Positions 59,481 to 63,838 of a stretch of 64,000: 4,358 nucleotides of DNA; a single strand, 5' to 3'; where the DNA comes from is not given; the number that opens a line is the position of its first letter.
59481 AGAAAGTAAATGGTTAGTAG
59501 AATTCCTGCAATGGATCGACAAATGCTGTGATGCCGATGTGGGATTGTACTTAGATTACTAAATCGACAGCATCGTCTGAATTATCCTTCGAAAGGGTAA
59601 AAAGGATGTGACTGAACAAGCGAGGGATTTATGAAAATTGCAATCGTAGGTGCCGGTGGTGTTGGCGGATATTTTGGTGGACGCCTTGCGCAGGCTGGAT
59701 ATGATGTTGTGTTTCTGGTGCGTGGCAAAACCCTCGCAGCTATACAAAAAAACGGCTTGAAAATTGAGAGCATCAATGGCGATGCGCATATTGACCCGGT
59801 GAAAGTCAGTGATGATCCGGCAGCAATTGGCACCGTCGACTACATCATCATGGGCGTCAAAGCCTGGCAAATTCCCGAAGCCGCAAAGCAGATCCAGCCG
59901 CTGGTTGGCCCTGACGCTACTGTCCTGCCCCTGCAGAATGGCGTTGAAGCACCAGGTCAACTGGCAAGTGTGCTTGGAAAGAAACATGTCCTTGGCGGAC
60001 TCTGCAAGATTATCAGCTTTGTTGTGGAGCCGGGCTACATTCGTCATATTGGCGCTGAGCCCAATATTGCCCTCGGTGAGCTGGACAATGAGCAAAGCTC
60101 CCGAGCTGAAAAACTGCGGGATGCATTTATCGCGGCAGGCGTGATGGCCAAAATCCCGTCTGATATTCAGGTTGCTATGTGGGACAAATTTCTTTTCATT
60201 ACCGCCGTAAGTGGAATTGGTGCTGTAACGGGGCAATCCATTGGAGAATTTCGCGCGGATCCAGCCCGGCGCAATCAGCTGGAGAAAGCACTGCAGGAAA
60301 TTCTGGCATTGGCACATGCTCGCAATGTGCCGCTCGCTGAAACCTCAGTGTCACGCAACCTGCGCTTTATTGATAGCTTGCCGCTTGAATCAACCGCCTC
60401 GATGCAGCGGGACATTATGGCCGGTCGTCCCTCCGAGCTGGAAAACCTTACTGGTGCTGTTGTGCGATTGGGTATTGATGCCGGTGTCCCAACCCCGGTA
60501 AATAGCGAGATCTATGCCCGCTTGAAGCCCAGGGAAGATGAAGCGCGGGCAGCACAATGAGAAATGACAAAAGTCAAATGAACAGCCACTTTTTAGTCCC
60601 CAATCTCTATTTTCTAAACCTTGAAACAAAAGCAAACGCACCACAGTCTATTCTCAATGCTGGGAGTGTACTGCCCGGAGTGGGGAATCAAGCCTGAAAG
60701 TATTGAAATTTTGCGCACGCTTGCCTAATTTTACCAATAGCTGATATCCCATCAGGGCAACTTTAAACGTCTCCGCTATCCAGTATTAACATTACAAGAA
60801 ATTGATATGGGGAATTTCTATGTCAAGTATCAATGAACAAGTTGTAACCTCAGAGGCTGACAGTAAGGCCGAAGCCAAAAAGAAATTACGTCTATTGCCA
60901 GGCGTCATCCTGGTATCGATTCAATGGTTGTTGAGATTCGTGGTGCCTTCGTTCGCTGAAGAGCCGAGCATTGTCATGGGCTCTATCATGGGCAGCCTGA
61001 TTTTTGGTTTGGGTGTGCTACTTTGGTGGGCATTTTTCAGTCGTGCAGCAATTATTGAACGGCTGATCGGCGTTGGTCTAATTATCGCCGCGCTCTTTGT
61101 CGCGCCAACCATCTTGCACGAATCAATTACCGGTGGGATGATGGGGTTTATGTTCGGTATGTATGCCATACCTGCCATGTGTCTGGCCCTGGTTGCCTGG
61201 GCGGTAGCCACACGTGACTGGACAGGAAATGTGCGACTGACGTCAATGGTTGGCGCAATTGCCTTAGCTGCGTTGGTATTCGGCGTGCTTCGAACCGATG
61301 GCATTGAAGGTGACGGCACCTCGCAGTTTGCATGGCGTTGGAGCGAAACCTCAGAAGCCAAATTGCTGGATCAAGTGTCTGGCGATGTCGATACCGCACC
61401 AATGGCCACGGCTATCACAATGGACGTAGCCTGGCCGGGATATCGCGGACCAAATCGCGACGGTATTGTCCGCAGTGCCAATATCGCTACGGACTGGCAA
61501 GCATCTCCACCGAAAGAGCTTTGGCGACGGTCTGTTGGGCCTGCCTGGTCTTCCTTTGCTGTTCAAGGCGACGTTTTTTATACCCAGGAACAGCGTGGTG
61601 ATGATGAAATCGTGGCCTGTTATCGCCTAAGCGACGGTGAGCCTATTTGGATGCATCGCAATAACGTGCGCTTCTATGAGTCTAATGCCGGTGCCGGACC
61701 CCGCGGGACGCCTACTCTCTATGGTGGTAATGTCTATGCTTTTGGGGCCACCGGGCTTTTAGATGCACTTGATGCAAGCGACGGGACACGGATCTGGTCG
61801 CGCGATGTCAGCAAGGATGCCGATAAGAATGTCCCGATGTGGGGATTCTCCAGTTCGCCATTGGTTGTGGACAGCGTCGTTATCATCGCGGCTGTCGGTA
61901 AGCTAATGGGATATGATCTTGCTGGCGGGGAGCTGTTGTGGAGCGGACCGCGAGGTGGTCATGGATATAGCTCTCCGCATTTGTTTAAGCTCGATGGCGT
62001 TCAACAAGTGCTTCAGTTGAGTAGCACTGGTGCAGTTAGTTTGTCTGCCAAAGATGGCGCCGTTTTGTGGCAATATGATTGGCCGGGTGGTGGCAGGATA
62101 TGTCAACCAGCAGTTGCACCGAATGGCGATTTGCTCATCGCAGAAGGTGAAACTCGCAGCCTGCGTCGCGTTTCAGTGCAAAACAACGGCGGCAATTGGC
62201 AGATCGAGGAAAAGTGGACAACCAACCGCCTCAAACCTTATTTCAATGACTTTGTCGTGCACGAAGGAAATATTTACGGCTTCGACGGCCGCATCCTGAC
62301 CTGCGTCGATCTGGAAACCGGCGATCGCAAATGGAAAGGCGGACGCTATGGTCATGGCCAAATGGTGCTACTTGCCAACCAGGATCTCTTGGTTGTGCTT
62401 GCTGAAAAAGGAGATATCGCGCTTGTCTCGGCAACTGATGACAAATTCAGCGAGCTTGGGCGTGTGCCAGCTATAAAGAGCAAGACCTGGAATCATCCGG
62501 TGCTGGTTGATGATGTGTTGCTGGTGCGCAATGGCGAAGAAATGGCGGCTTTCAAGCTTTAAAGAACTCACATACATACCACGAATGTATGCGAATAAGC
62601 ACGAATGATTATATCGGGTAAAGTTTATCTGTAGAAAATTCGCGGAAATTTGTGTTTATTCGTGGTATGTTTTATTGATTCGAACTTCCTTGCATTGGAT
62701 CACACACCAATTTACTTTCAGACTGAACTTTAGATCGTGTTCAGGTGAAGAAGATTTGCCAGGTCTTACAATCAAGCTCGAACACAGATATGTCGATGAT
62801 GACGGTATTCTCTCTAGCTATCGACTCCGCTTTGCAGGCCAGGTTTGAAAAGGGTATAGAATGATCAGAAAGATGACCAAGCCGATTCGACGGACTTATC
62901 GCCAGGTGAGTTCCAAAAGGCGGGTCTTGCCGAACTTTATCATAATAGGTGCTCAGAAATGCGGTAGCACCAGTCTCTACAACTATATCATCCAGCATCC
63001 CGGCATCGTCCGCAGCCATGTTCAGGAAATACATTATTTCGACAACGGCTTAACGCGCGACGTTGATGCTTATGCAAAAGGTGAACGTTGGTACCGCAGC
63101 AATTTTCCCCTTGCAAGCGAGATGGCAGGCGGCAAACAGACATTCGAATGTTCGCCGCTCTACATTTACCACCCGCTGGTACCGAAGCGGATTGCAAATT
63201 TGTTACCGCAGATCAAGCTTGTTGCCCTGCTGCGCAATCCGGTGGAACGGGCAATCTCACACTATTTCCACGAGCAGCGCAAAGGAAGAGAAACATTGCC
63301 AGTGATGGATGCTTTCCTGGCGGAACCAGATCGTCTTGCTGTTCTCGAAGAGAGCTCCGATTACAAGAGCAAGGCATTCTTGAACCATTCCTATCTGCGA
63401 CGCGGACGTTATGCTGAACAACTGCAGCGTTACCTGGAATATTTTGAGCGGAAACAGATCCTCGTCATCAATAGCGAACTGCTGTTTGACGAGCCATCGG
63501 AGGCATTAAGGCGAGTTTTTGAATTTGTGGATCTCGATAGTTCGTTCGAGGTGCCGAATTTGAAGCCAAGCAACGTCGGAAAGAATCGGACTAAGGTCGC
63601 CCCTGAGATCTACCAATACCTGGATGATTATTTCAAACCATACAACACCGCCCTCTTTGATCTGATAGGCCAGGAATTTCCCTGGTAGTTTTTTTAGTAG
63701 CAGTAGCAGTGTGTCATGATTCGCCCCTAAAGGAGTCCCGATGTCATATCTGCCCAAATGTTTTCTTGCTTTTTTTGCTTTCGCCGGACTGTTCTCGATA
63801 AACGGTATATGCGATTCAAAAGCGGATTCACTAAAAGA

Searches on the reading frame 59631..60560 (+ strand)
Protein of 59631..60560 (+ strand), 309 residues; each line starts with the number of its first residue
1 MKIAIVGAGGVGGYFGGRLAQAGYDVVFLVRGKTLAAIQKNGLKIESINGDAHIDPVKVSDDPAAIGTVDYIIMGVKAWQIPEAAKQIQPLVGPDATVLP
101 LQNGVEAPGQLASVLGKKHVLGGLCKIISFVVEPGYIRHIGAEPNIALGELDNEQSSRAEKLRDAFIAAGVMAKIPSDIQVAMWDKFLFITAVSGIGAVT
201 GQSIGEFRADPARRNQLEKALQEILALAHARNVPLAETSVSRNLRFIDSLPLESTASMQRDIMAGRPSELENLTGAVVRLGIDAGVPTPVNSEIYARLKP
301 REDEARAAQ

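Call 22: search_protein_families(library=pfam, proteins=[window:59631-60560:+], max_evalue=0.001)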
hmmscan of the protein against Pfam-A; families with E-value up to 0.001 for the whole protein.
window:59631-60560:+ (309 aa): 4 families
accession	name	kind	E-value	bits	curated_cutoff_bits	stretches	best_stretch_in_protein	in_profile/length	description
PF02558.23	ApbA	-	2.4e-40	138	22.2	1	3-152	1-149/150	Ketopantoate reductase PanE/ApbA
PF08546.17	ApbA_C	-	1.5e-26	93.6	22.7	1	178-301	1-124/125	Ketopantoate reductase PanE/ApbA C terminal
PF01210.29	NAD_Gly3P_dh_N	-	0.00022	21.7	23.1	1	2-107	1-108/158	NAD-dependent glycerol-3-phosphate dehydrogenase N-terminus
PF03807.23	F420_oxidored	-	0.00041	21.3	21.6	0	2-88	1-79/94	NADP oxidoreductase coenzyme F420-dependent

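Call 65: find_related_loci(query=window:59631-60557:+, collection=metagenome_contigs, flank=6000)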
Query window:59631-60557:+ (309 aa) in metagenome_contigs; peptide patterns used: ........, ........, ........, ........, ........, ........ (x = any residue, [..] = any of these).
536 stretches matched a pattern; 330 encode a relative of the query (tblastn E <= 1e-3); the best 80 are kept; 80 distinct loci.
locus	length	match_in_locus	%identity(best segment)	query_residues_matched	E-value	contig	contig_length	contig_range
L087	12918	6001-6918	59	1-306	3e-119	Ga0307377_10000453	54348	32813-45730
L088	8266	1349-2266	60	1-306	4e-119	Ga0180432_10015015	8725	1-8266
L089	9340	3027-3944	60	1-306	4e-119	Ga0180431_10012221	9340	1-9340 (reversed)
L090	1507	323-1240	58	1-306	4e-128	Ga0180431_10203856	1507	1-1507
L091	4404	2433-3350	59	1-306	2e-118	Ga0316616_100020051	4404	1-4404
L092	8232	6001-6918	59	1-306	1e-116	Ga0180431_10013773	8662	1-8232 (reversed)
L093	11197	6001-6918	58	1-306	3e-116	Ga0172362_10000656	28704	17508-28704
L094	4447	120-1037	59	1-306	3e-117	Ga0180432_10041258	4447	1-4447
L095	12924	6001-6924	56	1-308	3e-110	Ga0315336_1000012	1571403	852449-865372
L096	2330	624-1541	55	1-306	4e-112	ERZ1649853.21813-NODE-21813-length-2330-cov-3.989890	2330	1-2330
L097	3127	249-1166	57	1-306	7e-110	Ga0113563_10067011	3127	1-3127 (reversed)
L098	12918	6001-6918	59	1-306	3e-106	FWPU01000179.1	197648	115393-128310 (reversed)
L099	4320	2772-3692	55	1-306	6e-107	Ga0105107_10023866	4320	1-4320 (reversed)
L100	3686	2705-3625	56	1-306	3e-107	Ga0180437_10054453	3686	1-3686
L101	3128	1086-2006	56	1-306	3e-107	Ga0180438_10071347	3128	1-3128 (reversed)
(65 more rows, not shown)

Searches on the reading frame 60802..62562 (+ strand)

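Call 22: search_protein_families(library=pfam, proteins=[window:60802-62562:+], max_evalue=0.001)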
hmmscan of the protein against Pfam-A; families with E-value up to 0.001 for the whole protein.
window:60802-62562:+ (586 aa): 3 families
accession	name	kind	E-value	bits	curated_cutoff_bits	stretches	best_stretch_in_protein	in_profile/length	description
PF13360.13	PQQ_2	-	3.2e-21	76.5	27.6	2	238-382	14-144/233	Outer membrane protein assembly factor BamB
PF13570.13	Beta-prop_ACSF4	-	7.2e-09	35.9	133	1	270-575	30-317/329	Beta-alanine-activating enzyme, beta-propeller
PF01011.28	PQQ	-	0.00022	20.5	26.7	0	281-343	29-92/595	Glucose/ethanol/alcohol dehydrogenase, beta-propeller domain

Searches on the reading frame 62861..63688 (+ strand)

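Call 22: search_protein_families(library=pfam, proteins=[window:62861-63688:+], max_evalue=0.001)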
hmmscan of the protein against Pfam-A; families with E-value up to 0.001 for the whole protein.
window:62861-63688:+ (275 aa): 2 families
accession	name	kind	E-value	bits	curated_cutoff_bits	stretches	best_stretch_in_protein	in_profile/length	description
PF00685.33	Sulfotransfer_1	-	6.5e-16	58.9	22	1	24-229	2-185/255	Sulfotransferase domain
PF13469.12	Sulfotransfer_3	-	2.6e-09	38.1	27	1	109-226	116-213/216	Sulfotransferase family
